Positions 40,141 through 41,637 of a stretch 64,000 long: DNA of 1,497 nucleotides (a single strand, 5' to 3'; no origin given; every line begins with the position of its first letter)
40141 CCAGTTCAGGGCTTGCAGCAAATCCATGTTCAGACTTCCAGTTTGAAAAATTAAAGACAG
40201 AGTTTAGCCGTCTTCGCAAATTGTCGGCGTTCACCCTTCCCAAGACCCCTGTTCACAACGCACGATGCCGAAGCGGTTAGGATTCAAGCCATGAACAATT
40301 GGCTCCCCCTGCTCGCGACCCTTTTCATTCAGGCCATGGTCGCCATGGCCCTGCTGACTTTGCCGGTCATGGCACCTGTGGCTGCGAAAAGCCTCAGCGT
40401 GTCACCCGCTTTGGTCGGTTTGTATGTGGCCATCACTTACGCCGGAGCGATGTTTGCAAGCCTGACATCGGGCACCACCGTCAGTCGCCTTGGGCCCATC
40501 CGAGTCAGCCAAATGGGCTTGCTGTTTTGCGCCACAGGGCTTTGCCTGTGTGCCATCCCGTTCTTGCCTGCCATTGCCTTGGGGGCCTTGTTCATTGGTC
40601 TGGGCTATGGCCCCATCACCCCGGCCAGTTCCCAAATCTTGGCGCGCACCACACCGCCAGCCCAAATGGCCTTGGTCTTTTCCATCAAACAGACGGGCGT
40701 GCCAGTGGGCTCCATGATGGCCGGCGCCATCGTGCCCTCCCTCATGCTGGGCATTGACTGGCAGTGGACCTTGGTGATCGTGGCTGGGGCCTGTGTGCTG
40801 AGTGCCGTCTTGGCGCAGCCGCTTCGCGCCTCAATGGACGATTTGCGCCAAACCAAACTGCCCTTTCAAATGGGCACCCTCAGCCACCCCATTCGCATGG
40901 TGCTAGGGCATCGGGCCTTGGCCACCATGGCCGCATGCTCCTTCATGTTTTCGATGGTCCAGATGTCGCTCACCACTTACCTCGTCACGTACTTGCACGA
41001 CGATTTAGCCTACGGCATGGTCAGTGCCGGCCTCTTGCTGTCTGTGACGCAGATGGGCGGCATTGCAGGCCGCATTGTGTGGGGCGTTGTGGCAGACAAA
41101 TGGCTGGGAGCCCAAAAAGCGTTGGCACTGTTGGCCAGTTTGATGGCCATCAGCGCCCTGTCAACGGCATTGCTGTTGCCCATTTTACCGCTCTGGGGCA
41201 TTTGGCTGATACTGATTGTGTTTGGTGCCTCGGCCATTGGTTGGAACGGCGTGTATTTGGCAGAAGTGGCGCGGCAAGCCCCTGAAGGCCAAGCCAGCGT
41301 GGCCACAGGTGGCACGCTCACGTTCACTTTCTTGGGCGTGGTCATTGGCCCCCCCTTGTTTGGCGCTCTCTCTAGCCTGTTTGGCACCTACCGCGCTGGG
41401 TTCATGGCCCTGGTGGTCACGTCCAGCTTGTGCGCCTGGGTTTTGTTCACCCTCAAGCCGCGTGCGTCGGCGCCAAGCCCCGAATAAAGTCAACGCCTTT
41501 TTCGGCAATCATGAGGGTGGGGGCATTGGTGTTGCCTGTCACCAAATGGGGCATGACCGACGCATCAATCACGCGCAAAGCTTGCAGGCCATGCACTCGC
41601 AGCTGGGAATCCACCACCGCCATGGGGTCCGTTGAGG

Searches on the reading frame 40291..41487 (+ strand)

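Call 84: search_protein_families(library=pfam, proteins=[window:40291-41487:+], max_evalue=0.001)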
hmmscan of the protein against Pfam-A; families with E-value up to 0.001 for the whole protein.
window:40291-41487:+ (398 aa): 1 family
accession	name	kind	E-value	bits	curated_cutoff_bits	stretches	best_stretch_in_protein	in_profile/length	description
PF07690.21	MFS_1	-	1.3e-39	136.5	33.4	2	11-349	2-342/347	Major Facilitator Superfamily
